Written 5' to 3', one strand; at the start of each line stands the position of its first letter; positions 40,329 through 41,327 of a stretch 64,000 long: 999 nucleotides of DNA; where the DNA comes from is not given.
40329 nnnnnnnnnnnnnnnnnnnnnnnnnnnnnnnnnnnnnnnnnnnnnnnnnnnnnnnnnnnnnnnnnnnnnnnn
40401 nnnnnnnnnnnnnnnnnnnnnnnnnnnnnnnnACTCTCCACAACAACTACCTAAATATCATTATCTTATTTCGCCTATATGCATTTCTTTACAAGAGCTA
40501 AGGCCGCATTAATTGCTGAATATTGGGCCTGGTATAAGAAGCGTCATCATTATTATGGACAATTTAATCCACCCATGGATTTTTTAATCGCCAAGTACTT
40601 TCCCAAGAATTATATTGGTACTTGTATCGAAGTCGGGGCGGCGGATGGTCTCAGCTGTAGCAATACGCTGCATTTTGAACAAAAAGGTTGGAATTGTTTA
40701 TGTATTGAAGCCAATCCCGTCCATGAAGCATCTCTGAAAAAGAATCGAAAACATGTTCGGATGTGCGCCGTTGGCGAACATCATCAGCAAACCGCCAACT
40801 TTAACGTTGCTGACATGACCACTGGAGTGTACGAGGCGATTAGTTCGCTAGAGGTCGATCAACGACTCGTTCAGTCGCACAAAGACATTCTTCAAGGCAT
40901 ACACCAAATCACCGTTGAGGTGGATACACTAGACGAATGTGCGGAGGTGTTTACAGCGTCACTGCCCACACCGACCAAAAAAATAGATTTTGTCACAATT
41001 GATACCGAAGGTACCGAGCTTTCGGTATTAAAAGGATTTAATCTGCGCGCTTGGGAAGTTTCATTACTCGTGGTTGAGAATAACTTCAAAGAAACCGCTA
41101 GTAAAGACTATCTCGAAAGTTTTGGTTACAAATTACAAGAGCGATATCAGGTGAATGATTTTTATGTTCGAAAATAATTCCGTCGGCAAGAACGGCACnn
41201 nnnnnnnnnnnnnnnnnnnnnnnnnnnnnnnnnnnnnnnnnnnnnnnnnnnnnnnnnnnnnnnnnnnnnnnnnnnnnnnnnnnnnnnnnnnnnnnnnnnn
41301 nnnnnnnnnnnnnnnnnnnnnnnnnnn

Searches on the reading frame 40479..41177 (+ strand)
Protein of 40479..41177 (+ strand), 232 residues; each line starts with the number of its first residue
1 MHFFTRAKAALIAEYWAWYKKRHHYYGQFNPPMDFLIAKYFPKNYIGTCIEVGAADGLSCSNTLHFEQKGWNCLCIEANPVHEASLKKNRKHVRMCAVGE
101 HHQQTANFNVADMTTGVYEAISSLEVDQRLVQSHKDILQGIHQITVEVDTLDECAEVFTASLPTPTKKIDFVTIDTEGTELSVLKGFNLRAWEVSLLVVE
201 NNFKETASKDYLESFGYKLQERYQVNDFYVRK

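Call 6: search_protein_families(library=pfam, proteins=[window:40479-41177:+], max_evalue=0.001)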
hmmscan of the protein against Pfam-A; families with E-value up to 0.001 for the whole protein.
window:40479-41177:+ (232 aa): 1 family
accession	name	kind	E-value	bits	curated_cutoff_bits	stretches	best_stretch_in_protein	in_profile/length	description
PF05050.19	Methyltransf_21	-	3.5e-14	53.7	22.7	1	51-217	1-171/173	Methyltransferase FkbM domain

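Call 54: search_protein_families(library=ncbifam, proteins=[window:40479-41177:+], max_evalue=0.000001)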
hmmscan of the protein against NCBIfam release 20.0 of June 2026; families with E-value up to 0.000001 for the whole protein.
window:40479-41177:+ (232 aa): 1 family
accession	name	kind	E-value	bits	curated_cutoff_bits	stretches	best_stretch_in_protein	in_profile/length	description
TIGR01444.1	fkbM_fam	subfamily_domain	2.9e-12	47.2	37.7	1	48-192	1-132/143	FkbM family methyltransferase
